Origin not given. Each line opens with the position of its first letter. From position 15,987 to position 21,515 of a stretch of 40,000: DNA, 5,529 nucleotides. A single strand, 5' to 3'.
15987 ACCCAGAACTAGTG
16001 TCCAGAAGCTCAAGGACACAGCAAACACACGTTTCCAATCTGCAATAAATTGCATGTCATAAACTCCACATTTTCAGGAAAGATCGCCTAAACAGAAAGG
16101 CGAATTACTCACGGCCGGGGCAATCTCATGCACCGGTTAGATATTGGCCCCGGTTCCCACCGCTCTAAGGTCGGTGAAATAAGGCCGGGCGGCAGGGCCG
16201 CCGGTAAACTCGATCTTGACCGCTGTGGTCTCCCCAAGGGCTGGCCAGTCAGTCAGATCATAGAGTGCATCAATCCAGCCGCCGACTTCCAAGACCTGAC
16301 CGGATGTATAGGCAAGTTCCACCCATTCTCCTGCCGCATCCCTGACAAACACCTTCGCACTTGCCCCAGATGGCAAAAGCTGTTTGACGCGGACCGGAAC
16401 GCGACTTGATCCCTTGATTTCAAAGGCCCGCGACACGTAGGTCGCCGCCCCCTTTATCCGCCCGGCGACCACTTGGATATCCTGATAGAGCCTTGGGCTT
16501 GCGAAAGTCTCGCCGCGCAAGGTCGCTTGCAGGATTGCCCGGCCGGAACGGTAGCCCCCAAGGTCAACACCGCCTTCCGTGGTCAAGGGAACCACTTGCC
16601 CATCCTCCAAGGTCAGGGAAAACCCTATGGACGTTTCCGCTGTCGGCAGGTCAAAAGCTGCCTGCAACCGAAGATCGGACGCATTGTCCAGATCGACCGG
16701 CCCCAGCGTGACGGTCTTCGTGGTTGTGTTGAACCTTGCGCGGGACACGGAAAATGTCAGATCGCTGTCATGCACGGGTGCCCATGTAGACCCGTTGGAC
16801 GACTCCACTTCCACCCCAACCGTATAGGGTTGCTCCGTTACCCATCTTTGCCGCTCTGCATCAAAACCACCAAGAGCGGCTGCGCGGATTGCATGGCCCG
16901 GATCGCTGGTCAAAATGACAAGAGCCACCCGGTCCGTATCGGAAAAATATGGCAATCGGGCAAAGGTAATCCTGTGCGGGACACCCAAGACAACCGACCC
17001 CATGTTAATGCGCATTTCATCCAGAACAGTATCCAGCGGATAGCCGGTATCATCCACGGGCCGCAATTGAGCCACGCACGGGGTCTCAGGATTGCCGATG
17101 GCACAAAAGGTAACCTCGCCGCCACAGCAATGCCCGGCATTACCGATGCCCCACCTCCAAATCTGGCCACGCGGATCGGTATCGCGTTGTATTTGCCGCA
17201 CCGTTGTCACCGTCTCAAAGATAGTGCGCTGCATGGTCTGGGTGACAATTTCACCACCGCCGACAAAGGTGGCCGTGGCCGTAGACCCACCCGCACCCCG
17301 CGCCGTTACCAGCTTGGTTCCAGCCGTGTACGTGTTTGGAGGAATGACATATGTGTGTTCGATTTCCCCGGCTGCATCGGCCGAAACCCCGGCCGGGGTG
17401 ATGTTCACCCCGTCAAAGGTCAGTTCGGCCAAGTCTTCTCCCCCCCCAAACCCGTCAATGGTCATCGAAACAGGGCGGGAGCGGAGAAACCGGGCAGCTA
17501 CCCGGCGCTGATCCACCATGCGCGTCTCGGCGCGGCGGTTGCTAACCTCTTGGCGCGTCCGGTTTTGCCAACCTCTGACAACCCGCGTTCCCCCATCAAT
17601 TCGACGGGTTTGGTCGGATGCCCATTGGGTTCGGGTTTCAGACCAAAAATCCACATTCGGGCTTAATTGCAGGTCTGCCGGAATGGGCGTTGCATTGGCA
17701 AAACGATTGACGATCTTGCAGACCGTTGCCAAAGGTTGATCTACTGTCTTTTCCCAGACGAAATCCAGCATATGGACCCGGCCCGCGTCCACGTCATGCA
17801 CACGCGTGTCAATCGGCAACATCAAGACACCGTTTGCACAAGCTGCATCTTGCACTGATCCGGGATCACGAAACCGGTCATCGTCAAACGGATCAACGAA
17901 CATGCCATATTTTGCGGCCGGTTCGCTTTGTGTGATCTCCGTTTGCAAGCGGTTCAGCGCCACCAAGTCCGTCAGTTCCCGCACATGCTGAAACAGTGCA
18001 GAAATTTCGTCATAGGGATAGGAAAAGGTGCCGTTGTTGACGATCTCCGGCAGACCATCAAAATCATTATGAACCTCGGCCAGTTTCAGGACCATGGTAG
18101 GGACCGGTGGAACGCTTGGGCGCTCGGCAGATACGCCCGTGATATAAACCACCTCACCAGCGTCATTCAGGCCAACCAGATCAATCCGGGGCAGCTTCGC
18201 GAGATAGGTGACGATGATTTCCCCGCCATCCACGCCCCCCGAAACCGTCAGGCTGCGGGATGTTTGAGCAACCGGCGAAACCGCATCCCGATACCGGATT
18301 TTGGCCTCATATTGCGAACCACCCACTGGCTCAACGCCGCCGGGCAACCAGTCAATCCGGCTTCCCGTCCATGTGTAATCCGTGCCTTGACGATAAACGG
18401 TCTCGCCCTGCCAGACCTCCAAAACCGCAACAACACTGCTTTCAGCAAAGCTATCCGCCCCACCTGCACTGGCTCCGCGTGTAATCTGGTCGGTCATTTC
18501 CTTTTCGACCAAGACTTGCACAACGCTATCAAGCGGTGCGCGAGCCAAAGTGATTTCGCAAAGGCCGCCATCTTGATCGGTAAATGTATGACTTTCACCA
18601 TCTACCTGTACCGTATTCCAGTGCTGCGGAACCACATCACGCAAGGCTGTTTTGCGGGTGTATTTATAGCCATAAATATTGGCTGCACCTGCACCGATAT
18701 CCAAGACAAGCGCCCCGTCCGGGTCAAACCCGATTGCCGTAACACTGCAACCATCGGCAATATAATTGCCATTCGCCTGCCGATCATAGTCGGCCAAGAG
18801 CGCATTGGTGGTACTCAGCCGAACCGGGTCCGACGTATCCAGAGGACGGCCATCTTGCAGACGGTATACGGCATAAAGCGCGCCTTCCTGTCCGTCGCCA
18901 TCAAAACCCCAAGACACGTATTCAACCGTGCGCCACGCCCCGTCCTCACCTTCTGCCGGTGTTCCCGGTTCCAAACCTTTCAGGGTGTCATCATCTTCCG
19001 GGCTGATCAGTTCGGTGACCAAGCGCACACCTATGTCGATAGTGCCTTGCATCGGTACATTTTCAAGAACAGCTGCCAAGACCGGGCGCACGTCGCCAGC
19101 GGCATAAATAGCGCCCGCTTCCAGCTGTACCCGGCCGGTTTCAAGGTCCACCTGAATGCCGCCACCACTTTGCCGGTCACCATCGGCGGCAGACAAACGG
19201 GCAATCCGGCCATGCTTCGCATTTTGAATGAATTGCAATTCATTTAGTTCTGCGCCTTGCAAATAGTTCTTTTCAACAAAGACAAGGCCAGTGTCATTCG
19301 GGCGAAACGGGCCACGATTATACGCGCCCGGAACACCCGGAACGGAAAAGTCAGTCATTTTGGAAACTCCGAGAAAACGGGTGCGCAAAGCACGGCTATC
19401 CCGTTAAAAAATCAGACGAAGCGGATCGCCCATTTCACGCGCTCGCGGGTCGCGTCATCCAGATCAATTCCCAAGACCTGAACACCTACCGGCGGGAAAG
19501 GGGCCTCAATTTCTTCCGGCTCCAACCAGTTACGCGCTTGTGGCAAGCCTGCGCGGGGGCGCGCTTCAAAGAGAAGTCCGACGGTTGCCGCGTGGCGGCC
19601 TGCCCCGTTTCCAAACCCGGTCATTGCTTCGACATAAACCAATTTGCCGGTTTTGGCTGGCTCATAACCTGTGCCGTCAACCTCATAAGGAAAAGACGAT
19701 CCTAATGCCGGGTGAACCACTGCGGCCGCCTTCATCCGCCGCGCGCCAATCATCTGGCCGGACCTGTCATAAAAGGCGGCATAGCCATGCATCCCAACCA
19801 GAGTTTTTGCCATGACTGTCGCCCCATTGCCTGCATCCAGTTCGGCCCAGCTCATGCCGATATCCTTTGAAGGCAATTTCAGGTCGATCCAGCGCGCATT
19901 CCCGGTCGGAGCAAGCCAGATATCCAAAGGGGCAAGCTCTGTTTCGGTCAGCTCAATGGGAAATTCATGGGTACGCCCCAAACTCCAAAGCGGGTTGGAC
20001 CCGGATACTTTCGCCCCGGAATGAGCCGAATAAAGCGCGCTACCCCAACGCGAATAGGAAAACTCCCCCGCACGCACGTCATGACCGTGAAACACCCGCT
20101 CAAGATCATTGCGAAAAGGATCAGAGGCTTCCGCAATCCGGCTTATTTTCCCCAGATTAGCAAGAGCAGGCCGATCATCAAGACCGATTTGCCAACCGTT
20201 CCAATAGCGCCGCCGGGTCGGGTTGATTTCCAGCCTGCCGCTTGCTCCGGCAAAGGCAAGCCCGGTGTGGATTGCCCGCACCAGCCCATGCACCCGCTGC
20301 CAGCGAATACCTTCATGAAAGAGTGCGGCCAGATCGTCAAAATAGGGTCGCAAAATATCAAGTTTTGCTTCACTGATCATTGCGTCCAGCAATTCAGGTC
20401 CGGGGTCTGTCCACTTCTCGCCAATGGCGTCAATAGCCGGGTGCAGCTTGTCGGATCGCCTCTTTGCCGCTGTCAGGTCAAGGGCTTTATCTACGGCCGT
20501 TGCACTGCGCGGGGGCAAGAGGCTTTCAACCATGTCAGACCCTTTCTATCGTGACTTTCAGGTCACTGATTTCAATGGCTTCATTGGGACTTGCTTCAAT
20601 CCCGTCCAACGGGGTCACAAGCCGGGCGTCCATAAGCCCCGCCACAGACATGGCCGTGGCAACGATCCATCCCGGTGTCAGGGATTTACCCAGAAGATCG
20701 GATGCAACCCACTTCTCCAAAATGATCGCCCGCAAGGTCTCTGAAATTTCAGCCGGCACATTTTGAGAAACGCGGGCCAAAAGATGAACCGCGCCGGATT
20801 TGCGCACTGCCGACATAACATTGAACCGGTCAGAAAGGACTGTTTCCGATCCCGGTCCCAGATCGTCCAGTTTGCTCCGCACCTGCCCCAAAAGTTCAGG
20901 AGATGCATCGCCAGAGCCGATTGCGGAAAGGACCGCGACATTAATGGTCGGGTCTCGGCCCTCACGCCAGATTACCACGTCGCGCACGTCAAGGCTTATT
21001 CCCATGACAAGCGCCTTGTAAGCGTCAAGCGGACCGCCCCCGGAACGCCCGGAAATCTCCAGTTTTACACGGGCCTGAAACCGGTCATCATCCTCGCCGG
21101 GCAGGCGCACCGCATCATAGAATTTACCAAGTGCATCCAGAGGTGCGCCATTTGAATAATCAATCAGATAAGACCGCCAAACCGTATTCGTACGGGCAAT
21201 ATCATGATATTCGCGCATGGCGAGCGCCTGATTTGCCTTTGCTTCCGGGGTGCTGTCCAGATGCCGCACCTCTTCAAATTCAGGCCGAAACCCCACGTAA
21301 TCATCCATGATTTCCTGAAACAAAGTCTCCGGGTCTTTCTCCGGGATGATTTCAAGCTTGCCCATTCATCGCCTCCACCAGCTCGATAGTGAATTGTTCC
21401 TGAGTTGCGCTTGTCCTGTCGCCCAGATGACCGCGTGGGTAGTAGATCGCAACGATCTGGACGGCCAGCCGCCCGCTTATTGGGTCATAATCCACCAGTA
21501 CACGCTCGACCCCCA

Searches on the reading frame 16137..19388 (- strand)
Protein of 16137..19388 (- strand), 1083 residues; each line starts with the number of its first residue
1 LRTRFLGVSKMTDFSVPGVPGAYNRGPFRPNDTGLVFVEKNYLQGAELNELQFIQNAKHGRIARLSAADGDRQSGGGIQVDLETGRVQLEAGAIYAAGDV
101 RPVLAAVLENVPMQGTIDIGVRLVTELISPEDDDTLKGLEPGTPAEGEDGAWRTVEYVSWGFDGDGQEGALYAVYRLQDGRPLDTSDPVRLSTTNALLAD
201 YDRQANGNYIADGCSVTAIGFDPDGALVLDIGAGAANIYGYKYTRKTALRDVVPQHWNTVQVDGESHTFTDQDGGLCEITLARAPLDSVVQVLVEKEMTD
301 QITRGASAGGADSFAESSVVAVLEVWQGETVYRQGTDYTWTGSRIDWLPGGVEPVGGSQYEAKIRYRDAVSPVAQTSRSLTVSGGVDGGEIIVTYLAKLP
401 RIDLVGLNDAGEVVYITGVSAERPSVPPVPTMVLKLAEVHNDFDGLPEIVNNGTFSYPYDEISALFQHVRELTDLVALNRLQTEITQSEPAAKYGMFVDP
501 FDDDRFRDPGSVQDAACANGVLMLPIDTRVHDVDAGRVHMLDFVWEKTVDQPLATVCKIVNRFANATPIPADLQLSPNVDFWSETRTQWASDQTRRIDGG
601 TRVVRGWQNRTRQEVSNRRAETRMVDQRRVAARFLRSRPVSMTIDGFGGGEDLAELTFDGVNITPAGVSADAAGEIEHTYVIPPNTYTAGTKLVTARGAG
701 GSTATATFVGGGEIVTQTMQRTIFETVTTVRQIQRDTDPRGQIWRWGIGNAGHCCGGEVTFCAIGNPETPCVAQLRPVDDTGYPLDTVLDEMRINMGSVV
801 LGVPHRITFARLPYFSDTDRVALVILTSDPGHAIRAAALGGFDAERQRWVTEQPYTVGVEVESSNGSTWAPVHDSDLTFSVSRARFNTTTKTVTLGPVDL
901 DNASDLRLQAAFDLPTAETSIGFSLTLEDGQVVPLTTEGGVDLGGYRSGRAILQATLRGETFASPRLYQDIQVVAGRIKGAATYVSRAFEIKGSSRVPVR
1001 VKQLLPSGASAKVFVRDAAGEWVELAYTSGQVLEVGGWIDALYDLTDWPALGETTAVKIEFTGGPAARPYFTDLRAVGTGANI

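Call 11: search_protein_families(library=phrogs, proteins=[window:16137-19388:-], max_evalue=0.001)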
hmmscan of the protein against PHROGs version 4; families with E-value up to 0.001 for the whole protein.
window:16137-19388:- (1083 aa): 5 families
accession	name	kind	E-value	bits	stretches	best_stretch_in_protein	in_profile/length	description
phrog_877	-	unknown function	1.7e-254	848.4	1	19-1079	8-1139/1141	-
phrog_5986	-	unknown function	1.7e-75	255.3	1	668-1077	9-407/409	-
phrog_358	-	unknown function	3.6e-53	181.4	3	381-609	879-1130/2056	-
phrog_31651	-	unknown function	1.8e-32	113.9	2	447-597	24-175/226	-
phrog_17266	-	unknown function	2.1e-32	113.5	1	19-308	3-297/314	-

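Call 19: find_related_loci(query=window:16137-19388:-, collection=viral_contigs, flank=10000)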
Query window:16137-19388:- (1083 aa) in viral_contigs; peptide patterns used: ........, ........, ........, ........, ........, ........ (x = any residue, [..] = any of these).
11 stretches matched a pattern, but none encodes a relative of the query by tblastn (E <= 1e-3).

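Call 128: search_dna_similar(query=window:16137-19388:-, collection=plasmids, mode=protein, max_evalue=1e-10, max_rows=20)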
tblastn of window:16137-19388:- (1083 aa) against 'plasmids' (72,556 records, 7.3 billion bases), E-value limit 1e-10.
Records with a match: 7; places in all: 8; records where one place covers at least 80% of the query: 3.
Best place of each record, by identity: <60% 7.
By first word of the organism name: Pseudochrobactrum 4; Rhodovastum 1; Ochrobactrum 1; Pseudoalteromonas 1.
By predicted mobility (MOB-suite, as given by PLSDB): non-mobilizable 7.
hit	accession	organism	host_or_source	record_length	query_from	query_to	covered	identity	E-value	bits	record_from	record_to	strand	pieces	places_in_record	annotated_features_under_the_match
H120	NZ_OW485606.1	Rhodovastum atsumiense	-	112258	43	1077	96%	33.6%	5e-107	416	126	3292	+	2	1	DUF4815 domain-containing protein | hypothetical protein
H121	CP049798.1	Ochrobactrum sp. WY7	Euphausia superba,whole organism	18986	42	1077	90%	32.6%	8e-92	459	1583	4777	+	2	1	record has no annotation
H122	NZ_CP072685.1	Pseudoalteromonas sp. SCSIO 43201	Galaxea fascicularis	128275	69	1069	87%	27.2%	4e-37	286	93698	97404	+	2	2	DUF4815 domain-containing protein | hypothetical protein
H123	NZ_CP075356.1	Pseudochrobactrum algeriensis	Bos taurus,cell culture,lymph nodes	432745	42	694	60%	33.9%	8e-90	325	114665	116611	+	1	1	DUF4815 domain-containing protein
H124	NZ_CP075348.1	Pseudochrobactrum algeriensis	Bos taurus,cell culture,lymph nodes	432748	42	694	60%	33.9%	8e-90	325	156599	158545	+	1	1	DUF4815 domain-containing protein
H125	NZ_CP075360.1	Pseudochrobactrum algeriensis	Bos taurus,cell culture,lymph nodes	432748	42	694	60%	33.9%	8e-90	325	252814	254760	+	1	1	DUF4815 domain-containing protein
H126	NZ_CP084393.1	Pseudochrobactrum sp. XF203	pure culture,Dongxiang wild rice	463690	42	694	60%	33.8%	3e-89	323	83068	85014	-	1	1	DUF4815 domain-containing protein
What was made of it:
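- Tried and rejected: The DUF4815 protein in PLSDB: only relatives at 34% identity or less (call 128).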

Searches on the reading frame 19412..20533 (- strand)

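Call 11: search_protein_families(library=phrogs, proteins=[window:19412-20533:-], max_evalue=0.001)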
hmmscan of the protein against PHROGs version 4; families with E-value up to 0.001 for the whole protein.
window:19412-20533:- (373 aa): 3 families
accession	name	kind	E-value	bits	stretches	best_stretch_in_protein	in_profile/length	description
phrog_8207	-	unknown function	3e-155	517.9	1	2-372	1-368/368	-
phrog_19272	-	unknown function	6.2e-22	79.4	1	5-195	7-199/288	-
phrog_17612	-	tail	2.9e-15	57.2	1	5-198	3-194/406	tail protein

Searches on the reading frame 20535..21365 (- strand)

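Call 11: search_protein_families(library=phrogs, proteins=[window:20535-21365:-], max_evalue=0.001)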
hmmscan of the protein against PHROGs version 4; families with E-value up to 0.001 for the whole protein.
window:20535-21365:- (276 aa): 2 families
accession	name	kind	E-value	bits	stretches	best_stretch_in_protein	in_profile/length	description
phrog_6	-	tail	3.9e-20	73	2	91-274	236-406/548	baseplate wedge subunit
phrog_4226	-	tail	1.6e-13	51.5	1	85-272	39-222/228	baseplate protein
